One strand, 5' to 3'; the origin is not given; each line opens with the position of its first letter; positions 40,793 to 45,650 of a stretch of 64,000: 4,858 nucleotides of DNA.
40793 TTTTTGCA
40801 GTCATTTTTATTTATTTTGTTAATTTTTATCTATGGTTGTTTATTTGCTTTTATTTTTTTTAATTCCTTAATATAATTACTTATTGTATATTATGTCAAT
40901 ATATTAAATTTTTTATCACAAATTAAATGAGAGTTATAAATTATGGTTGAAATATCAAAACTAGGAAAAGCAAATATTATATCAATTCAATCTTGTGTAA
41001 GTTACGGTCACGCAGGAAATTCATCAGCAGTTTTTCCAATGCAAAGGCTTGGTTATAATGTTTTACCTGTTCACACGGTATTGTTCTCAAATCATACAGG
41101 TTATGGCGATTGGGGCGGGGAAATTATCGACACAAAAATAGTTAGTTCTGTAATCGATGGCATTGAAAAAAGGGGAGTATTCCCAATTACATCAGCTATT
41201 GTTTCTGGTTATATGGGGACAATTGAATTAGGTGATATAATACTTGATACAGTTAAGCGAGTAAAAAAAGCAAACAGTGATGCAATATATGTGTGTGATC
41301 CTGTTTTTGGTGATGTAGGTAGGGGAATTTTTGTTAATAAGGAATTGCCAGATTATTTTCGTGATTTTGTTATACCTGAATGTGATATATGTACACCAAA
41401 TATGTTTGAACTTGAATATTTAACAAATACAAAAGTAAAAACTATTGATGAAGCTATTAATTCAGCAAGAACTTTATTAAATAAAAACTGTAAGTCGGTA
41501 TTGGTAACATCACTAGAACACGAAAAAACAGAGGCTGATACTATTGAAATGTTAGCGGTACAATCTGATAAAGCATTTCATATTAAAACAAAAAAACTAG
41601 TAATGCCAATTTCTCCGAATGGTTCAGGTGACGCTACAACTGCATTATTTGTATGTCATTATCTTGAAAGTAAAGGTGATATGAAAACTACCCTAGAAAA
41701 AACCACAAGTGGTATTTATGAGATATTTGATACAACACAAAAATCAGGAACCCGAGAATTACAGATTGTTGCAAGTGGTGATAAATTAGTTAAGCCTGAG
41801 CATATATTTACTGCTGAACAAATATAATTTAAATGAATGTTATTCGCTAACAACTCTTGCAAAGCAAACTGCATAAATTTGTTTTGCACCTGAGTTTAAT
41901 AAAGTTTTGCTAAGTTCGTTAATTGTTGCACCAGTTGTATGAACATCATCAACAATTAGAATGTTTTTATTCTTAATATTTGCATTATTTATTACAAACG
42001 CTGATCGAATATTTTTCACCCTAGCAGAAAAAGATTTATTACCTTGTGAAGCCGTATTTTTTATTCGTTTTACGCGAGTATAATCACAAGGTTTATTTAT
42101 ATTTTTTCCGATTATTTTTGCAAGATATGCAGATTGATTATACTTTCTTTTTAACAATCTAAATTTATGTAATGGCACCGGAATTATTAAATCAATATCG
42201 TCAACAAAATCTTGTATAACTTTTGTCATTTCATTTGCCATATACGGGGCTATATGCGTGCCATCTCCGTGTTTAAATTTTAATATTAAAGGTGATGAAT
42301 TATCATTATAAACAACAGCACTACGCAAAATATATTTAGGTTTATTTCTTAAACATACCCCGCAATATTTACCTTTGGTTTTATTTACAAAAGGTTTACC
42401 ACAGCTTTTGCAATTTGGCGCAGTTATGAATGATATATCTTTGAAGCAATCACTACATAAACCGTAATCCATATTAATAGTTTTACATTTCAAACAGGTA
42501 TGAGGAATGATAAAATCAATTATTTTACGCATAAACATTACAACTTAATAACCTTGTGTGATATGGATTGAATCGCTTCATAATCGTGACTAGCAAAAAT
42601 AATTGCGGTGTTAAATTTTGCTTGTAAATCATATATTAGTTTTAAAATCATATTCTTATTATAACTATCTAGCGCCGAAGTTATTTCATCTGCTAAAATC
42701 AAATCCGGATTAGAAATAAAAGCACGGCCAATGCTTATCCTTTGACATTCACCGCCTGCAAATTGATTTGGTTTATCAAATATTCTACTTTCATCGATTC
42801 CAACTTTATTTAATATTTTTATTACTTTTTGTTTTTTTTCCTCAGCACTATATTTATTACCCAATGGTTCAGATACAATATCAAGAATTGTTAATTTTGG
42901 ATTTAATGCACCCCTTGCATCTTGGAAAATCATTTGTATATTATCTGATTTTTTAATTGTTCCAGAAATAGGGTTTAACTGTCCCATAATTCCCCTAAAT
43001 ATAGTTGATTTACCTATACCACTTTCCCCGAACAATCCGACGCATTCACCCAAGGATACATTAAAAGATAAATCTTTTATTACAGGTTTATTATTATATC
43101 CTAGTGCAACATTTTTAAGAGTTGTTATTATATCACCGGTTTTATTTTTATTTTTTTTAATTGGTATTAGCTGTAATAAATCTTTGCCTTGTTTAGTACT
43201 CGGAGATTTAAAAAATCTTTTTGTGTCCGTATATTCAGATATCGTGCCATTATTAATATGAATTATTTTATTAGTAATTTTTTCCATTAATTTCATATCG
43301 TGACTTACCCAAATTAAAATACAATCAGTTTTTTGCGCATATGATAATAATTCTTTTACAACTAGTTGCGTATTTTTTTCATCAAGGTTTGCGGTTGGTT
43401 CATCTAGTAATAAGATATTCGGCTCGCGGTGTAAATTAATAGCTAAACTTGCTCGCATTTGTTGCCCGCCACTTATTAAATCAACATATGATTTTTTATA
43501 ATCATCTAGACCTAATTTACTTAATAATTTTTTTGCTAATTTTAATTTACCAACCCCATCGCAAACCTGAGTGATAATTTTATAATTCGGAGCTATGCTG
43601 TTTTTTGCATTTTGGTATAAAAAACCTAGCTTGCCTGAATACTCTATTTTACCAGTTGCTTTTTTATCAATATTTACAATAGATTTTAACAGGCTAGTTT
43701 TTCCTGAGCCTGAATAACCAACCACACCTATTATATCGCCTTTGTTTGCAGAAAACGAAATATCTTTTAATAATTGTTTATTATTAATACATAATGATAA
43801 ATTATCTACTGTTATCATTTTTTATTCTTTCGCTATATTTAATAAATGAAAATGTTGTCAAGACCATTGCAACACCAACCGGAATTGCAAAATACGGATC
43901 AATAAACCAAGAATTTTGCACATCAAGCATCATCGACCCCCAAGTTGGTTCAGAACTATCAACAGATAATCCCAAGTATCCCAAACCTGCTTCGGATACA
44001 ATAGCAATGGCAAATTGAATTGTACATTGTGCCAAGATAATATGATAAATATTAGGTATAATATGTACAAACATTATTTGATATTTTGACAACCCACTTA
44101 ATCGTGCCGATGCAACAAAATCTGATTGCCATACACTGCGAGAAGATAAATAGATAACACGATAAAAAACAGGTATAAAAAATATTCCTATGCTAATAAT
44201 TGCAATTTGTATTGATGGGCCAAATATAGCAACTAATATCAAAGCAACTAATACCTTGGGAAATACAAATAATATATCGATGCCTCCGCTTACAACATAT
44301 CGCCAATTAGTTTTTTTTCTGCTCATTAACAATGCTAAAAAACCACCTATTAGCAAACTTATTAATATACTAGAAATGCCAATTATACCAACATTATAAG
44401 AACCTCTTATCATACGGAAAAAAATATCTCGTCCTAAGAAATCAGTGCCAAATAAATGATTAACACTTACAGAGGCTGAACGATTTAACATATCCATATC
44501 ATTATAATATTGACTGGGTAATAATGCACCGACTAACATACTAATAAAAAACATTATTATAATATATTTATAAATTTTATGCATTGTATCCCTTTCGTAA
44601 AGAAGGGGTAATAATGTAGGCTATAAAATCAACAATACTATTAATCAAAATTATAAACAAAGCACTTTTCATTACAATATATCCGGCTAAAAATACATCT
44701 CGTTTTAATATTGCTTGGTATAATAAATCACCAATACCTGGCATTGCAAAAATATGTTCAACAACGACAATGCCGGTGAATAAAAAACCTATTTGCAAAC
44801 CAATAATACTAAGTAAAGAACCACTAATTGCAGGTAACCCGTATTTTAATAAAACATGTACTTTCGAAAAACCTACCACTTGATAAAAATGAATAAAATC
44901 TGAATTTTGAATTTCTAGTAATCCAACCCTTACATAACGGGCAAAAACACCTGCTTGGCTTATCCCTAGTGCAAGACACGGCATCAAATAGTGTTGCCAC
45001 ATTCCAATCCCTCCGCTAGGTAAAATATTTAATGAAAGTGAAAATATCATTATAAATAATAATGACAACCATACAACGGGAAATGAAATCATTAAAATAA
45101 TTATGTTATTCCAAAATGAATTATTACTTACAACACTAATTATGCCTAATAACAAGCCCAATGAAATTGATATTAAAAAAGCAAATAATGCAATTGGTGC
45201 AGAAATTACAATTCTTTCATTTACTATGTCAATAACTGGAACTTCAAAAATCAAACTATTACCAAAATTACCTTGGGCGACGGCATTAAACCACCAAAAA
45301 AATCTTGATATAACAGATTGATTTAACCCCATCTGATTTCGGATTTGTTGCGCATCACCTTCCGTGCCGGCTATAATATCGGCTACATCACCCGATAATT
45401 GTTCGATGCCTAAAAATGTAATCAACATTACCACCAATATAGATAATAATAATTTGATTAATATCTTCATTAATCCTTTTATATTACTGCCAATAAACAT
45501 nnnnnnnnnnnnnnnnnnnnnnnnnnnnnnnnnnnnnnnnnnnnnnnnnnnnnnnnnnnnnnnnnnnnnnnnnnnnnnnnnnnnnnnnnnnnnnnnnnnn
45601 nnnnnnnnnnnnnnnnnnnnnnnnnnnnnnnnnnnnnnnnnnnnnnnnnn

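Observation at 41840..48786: cbiD-cbiJ co-operonic with a NikABCDE-like ABC importer: candidate cobalt uptake system dedicated to corrin synthesis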

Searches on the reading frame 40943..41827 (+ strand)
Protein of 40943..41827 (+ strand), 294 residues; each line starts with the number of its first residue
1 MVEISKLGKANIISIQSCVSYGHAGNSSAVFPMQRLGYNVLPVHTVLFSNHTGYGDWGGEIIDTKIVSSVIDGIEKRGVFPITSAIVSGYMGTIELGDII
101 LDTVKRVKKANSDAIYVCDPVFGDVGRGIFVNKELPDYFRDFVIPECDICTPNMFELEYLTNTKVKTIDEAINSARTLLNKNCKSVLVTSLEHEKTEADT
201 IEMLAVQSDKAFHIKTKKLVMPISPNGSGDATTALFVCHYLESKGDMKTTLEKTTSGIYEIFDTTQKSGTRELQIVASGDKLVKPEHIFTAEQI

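Call 3: search_protein_families(library=pfam, proteins=[window:40943-41827:+])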
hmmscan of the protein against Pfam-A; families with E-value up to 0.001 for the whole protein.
window:40943-41827:+ (294 aa): 2 families
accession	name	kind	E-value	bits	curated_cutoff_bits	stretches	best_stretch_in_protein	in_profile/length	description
PF08543.17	Phos_pyr_kin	-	3.8e-17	62.9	27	1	102-265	76-235/246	Phosphomethylpyrimidine kinase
PF00294.29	PfkB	-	6.9e-08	32.6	25.8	1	140-244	178-273/302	pfkB family carbohydrate kinase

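Call 4: search_protein_families(library=ncbifam, proteins=[window:40943-41827:+])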
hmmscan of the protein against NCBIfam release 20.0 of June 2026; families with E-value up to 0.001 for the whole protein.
window:40943-41827:+ (294 aa): 16 families
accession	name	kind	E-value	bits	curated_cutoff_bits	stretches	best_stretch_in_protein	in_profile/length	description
NF004398.0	PRK05756.1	equivalog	3.7e-103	344.8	292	1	10-294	3-286/287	pyridoxal kinase PdxY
TIGR00687.1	pyridox_kin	equivalog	1.8e-88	296.6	144.5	1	10-293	3-286/288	pyridoxal kinase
NF006034.0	PRK08176.1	equivalog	1.2e-52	179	342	1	9-277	15-279/283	pyridoxine/pyridoxal/pyridoxamine kinase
NF005491.0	PRK07105.1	equivalog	5.7e-23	81.6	231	1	11-268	7-260/286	pyridoxamine kinase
TIGR00097.1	HMP-P_kinase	equivalog_domain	6.7e-13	48.5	204.95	1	91-263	73-239/254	bifunctional hydroxymethylpyrimidine kinase/phosphomethylpyrimidine kinase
NF009077.0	PRK12412.1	equivalog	8.9e-09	35.1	385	1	82-197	74-185/274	pyridoxine/pyridoxal/pyridoxamine kinase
NF011301.0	PRK14713.1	equivalog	3.3e-07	29.5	512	1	85-256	93-256/534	bifunctional hydroxymethylpyrimidine kinase/phosphomethylpyrimidine kinase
TIGR03168.1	1-PFK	subfamily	3.5e-07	29.5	216.4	1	147-254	177-274/305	hexose kinase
NF009259.0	PRK12616.1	equivalog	6.1e-07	29.3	390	1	68-204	67-192/270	bifunctional hydroxymethylpyrimidine kinase/phosphomethylpyrimidine kinase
TIGR03828.1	pfkB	equivalog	7.4e-07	28.5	292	1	148-253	178-273/305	1-phosphofructokinase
TIGR02152.1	D_ribokin_bact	equivalog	2.9e-06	26.8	299.65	1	143-251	172-270/298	ribokinase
NF006346.0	PRK08573.1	equivalog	1.1e-05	24.4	528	1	92-207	80-192/450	bifunctional hydroxymethylpyrimidine kinase/phosphomethylpyrimidine kinase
NF009078.0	PRK12413.1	equivalog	2.1e-05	24.2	225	1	84-190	72-173/253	bifunctional hydroxymethylpyrimidine kinase/phosphomethylpyrimidine kinase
NF007070.0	PRK09517.1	equivalog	0.00031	19.2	761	1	101-256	325-476/755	multifunctional thiamine-phosphate pyrophosphorylase/synthase/phosphomethylpyrimidine kinase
NF041320.1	pfkB_Halo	equivalog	0.00036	20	400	1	147-243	172-259/302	1-phosphofructokinase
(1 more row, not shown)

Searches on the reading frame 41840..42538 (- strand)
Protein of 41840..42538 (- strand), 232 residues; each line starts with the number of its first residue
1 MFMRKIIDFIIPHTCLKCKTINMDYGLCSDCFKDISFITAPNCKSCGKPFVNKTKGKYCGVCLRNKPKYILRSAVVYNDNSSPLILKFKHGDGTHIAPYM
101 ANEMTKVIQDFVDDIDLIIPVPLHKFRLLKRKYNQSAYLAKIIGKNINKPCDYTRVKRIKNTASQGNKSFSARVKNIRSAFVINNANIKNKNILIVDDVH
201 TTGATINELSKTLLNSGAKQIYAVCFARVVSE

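Call 3: search_protein_families(library=pfam, proteins=[window:41840-42538:-])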
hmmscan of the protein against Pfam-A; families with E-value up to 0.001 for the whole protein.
window:41840-42538:- (232 aa): 3 families
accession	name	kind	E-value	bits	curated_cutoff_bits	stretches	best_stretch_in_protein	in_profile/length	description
PF18912.6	DZR_2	-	2.7e-13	50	27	1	6-63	1-56/56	Double zinc ribbon domain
PF00156.33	Pribosyltran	-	1.3e-08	34.7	26.3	1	136-228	40-125/158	Phosphoribosyl transferase domain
PF15610.12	PRTase_3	-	5.1e-05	23.2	28.7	1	137-229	79-176/264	PRTase ComF-like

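Call 4: search_protein_families(library=ncbifam, proteins=[window:41840-42538:-])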
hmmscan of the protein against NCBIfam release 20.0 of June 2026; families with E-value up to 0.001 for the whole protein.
window:41840-42538:- (232 aa): 15 families
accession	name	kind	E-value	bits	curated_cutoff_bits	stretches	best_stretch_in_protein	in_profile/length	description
NF008616.0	PRK11595.1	equivalog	3.4e-34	118.3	304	1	13-228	6-225/227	DNA utilization protein GntX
TIGR00201.1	comF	subfamily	3.4e-32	111.9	233.55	1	28-228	1-190/190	ComF family protein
NF002095.0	PRK00934.1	equivalog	2.5e-09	36.7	296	1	139-229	169-244/287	ribose-phosphate diphosphokinase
TIGR01251.1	ribP_PPkin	subfamily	3.1e-08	32.9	113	1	152-229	167-249/309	ribose-phosphate diphosphokinase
NF002620.0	PRK02277.1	subfamily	2.5e-07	30.6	115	1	171-224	122-175/201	orotate phosphoribosyltransferase-like protein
NF002320.0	PRK01259.1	subfamily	5.2e-06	26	297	1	186-231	210-255/316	ribose-phosphate diphosphokinase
TIGR01203.1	HGPRTase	equivalog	7.8e-06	25.7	150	1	184-226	79-121/167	hypoxanthine phosphoribosyltransferase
NF002686.0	PRK02458.1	equivalog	4.1e-05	23.2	506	1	180-225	210-253/323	ribose-phosphate diphosphokinase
NF002758.0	PRK02812.1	equivalog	8.6e-05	21.8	518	1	186-231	226-271/330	ribose-phosphate pyrophosphokinase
NF005299.0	PRK06827.1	subfamily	9.5e-05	21.3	327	1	186-225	261-300/383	phosphoribosylpyrophosphate synthetase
NF002618.0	PRK02269.1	equivalog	0.00011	22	460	1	186-231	213-258/321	ribose-phosphate diphosphokinase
NF006605.0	PRK09162.1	equivalog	0.00018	21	181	1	185-226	93-134/183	hypoxanthine-guanine phosphoribosyltransferase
NF002844.0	PRK03092.1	equivalog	0.0004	19.7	438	1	186-231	219-264/326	ribose-phosphate diphosphokinase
NF001815.0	PRK00553.1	equivalog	0.00049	19.3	484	1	152-223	176-251/332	ribose-phosphate pyrophosphokinase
NF005592.0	PRK07322.1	subfamily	0.00078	18.9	143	0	185-220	115-150/180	adenine phosphoribosyltransferase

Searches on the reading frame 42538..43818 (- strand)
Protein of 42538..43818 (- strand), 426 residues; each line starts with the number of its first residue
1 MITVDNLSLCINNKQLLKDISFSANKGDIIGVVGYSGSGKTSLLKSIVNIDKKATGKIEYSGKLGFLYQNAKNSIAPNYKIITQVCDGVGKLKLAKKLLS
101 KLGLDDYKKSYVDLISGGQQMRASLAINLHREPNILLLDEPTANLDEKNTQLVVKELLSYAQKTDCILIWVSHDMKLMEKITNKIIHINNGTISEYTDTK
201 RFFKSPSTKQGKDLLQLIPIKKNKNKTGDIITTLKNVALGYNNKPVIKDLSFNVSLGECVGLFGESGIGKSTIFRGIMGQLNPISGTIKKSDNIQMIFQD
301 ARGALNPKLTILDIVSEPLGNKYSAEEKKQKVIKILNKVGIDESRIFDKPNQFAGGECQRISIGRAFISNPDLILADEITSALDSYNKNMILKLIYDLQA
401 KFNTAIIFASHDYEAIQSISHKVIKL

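Call 3: search_protein_families(library=pfam, proteins=[window:42538-43818:-])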
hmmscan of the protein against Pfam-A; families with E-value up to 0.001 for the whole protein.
window:42538-43818:- (426 aa): 15 families
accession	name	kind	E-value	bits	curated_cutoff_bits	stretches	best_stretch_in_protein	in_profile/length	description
PF00005.33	ABC_tran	-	3.4e-50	170.6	25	2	248-381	2-137/137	ABC transporter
PF02463.25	SMC_N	-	5.6e-08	32.9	40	1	114-188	136-211/220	RecF/RecN/SMC N terminal domain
PF00931.28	NB-ARC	-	9.6e-08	32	23.5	0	24-105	16-77/248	NB-ARC domain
PF13401.12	AAA_22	-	1.6e-07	32.1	27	0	29-141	7-93/130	AAA domain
PF13191.12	AAA_16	-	1.3e-06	29.5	32.6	0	28-77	25-64/167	AAA ATPase domain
PF03193.22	RsgA_GTPase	-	2.1e-06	28.1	30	0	13-63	93-142/174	RsgA GTPase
PF01926.29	MMR_HSR1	-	3.4e-06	27.6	21.9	0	260-316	2-55/113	50S ribosome-binding GTPase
PF13304.12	AAA_21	-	9.6e-06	26.3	27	0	129-179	252-304/304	AAA domain, putative AbiEii toxin, Type IV TA system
PF00004.35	AAA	-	3.8e-05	24.6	21.2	0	262-324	3-38/131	ATPase family associated with various cellular activities (AAA)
PF20703.3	nSTAND1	-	9.7e-05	22.6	27.1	0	25-45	31-51/379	Novel STAND NTPase 1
PF05729.18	NACHT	-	0.00018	21.8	26.7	0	30-49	3-22/167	NACHT domain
PF02367.23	TsaE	-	0.00025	21.5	26.6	0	250-282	14-46/128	Threonylcarbamoyl adenosine biosynthesis protein TsaE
PF00485.24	PRK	-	0.0005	20.4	22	0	29-54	1-26/196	Phosphoribulokinase / Uridine kinase family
PF13555.12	AAA_29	-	0.0005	20.2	27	0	25-47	20-42/61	P-loop containing region of AAA domain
PF25201.1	nSTAND6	-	0.00077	20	27.7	0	15-49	6-40/148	Novel STAND NTPase 6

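Call 4: search_protein_families(library=ncbifam, proteins=[window:42538-43818:-])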
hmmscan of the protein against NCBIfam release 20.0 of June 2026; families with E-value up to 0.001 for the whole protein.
window:42538-43818:- (426 aa): 194 families (the best 25 are shown)
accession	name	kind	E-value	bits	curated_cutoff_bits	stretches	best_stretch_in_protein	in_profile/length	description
TIGR02769.1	nickel_nikE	equivalog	1.1e-68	231.7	332.55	3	242-424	22-222/265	nickel import ATP-binding protein NikE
NF000355.4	ribo_prot_ABC_F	equivalog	2e-63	215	380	2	2-197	3-196/499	ribosomal protection-like ABC-F family protein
NF007739.0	PRK10419.1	subfamily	3.4e-63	213.7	354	3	242-424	23-223/268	nickel ABC transporter ATP-binding protein NikE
NF011713.0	PRK15134.1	equivalog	1.1e-61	209.1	834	2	242-425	297-498/529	microcin C ABC transporter ATP-binding protein YejF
TIGR02315.1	ABC_phnC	equivalog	5.9e-61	206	266.1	3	234-426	4-219/243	phosphonate ABC transporter ATP-binding protein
TIGR02673.1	FtsE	equivalog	1.3e-60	204.7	264.85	3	232-426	2-210/214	cell division ATP-binding protein FtsE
TIGR03608.1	L_ocin_972_ABC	subfamily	2.1e-59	200.4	254.85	3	234-426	1-206/206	putative bacteriocin export ABC transporter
TIGR02211.1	LolD_lipo_ex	equivalog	2.1e-58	197.5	307.75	3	240-421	14-210/221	lipoprotein-releasing ABC transporter ATP-binding protein LolD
NF008453.0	PRK11308.1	subfamily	4.1e-58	197.2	408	3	247-424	38-233/334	dipeptide ABC transporter ATP-binding protein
TIGR03265.1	PhnT2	equivalog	4.2e-58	197.2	457.7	2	233-424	6-206/353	putative 2-aminoethylphosphonate ABC transporter ATP-binding protein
NF047576.1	opine_ATP_CntF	equivalog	2.5e-57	194.1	385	4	290-424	83-221/264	staphylopine uptake ABC transporter ATP-binding protein CntF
NF047578.1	opine_ATP_CntD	equivalog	3e-56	190.6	380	4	290-424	83-221/266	staphylopine uptake ABC transporter ATP-binding protein CntD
TIGR02770.1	nickel_nikD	equivalog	5.8e-56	189.5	318.7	2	247-424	2-197/230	nickel import ATP-binding protein NikD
NF011659.0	PRK15079.1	equivalog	6.7e-56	189.4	540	3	247-424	40-236/334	murein tripeptide/oligopeptide ABC transporter ATP binding protein OppF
TIGR04521.1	ECF_ATPase_2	equivalog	6.9e-54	182.8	330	3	243-424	17-216/279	energy-coupling factor transporter ATPase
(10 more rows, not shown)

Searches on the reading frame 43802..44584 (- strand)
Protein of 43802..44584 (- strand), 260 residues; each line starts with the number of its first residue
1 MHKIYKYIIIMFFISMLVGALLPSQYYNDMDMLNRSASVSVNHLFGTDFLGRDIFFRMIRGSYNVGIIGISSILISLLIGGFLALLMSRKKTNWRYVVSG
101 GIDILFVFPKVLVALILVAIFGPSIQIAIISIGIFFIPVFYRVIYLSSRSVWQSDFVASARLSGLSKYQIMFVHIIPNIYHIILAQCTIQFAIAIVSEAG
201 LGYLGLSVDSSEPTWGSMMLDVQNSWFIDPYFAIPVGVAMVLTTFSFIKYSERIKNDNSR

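Call 3: search_protein_families(library=pfam, proteins=[window:43802-44584:-])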
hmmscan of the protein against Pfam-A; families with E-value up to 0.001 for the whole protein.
window:43802-44584:- (260 aa): 1 family
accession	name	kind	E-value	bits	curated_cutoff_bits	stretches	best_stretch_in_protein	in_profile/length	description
PF00528.27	BPD_transp_1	-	6.5e-16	59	26.4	1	78-247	3-172/184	Binding-protein-dependent transport system inner membrane component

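Call 4: search_protein_families(library=ncbifam, proteins=[window:43802-44584:-])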
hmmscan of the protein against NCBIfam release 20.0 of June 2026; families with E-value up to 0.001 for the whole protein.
window:43802-44584:- (260 aa): 16 families
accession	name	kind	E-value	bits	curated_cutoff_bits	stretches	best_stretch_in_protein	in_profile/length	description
NF045473.1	Opp1C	equivalog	1.9e-41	142.2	350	1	7-253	12-258/267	nickel/cobalt ABC transporter permease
NF045476.1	Opp4C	equivalog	5.9e-39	134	350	1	8-247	22-264/278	oligopeptide ABC transporter permease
NF045474.1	Opp2C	equivalog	1e-38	133.3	300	1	29-255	6-232/236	nickel transporter permease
NF011662.0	PRK15082.1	equivalog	2.5e-38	132.1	484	1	7-248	45-286/303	glutathione ABC transporter permease GsiD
NF008160.0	PRK10913.1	equivalog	5.5e-33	114.7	483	1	7-248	38-284/300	dipeptide ABC transporter permease DppC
TIGR02790.1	nickel_nikC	equivalog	1.1e-31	110.4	358.45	1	8-248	8-247/258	nickel ABC transporter permease subunit NikC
NF007376.0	PRK09881.1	equivalog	3.1e-31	108.5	434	1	7-254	38-285/298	D,D-dipeptide ABC transporter permease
NF007738.0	PRK10417.1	equivalog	4.3e-27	95.3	335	1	7-252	16-261/277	nickel ABC transporter permease subunit NikC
NF047573.1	opine_perm_CntC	exception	7.5e-27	94.4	440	1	8-249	17-258/271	staphylopine uptake ABC transporter permease subunit CntC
NF011691.0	PRK15111.1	equivalog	9.4e-27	94.3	379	1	26-243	57-276/296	putrescine export ABC transporter permease SapC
NF011935.0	PRK15406.1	equivalog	4.5e-23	82.4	433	1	9-248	44-287/302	oligopeptide ABC transporter permease OppC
NF045475.1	Opp3C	equivalog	3.7e-18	65.7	450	1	28-247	94-312/328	oligopeptide ABC transporter permease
NF043080.1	MMSYN1_0166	equivalog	1.3e-14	53.8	370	1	8-248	46-292/307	oligopeptide ABC transporter permease OppC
TIGR02141.1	modB_ABC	equivalog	5.3e-07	29.5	182.6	1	69-195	7-149/208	molybdate ABC transporter permease subunit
TIGR01097.1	PhnE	equivalog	9.6e-07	28.5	216.7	1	68-205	67-206/252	phosphonate ABC transporter, permease protein PhnE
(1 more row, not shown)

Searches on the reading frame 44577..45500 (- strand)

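Call 3: search_protein_families(library=pfam, proteins=[window:44577-45500:-])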
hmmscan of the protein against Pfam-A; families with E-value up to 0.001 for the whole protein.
window:44577-45500:- (307 aa): 2 families
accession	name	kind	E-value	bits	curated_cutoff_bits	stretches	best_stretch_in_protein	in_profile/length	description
PF00528.27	BPD_transp_1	-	7e-24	85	26.4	1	113-303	3-184/184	Binding-protein-dependent transport system inner membrane component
PF19300.4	BPD_transp_1_N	-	0.00056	20.5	23.8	1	10-78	5-76/114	Binding-prot-dependent transport system membrane comp, N-term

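Call 4: search_protein_families(library=ncbifam, proteins=[window:44577-45500:-])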
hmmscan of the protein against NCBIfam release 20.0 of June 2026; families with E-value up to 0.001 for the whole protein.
window:44577-45500:- (307 aa): 13 families
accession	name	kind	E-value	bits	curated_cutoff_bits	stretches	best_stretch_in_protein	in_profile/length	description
NF045470.1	Opp2B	equivalog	8.3e-56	189.4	350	1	14-302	2-300/300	nickel ABC transporter permease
NF011661.0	PRK15081.1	equivalog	2.3e-51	175.1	463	1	10-302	5-304/306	glutathione ABC transporter permease GsiC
NF045469.1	Opp1B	equivalog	5.5e-47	160.8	380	1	13-302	8-307/307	nickel/cobalt ABC transporter permease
TIGR02789.1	nickel_nikB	equivalog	9.6e-47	159.9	447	1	13-303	12-308/314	nickel ABC transporter permease subunit NikB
NF045471.1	Opp3B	equivalog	1.7e-37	129.5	480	1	10-302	5-303/308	oligopeptide ABC transporter permease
NF007677.0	PRK10352.1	equivalog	3.9e-35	121.4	433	1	13-304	11-309/314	nickel ABC transporter permease subunit NikB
NF045472.1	Opp4B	equivalog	6.7e-34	117.6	450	1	12-302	12-319/319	oligopeptide ABC transporter permease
NF007008.0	PRK09471.1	equivalog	2.6e-31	109.2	388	1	51-302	47-305/306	oligopeptide ABC transporter permease OppB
NF008161.0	PRK10914.1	equivalog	3.8e-29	101.9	590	2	169-303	203-337/339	dipeptide ABC transporter permease DppB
NF011690.0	PRK15110.1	equivalog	6.3e-19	68.6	432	2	168-305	180-317/321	putrescine export ABC transporter permease SapB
NF011712.0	PRK15133.1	subfamily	2.4e-07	30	445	1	52-295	88-352/364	microcin C ABC transporter permease YejB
NF043081.1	MMSYN1_0165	equivalog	3.5e-07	29.6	350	1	70-299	150-382/388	oligopeptide ABC transporter permease OppB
NF045473.1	Opp1C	equivalog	1.1e-05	25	350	1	100-238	70-197/267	nickel/cobalt ABC transporter permease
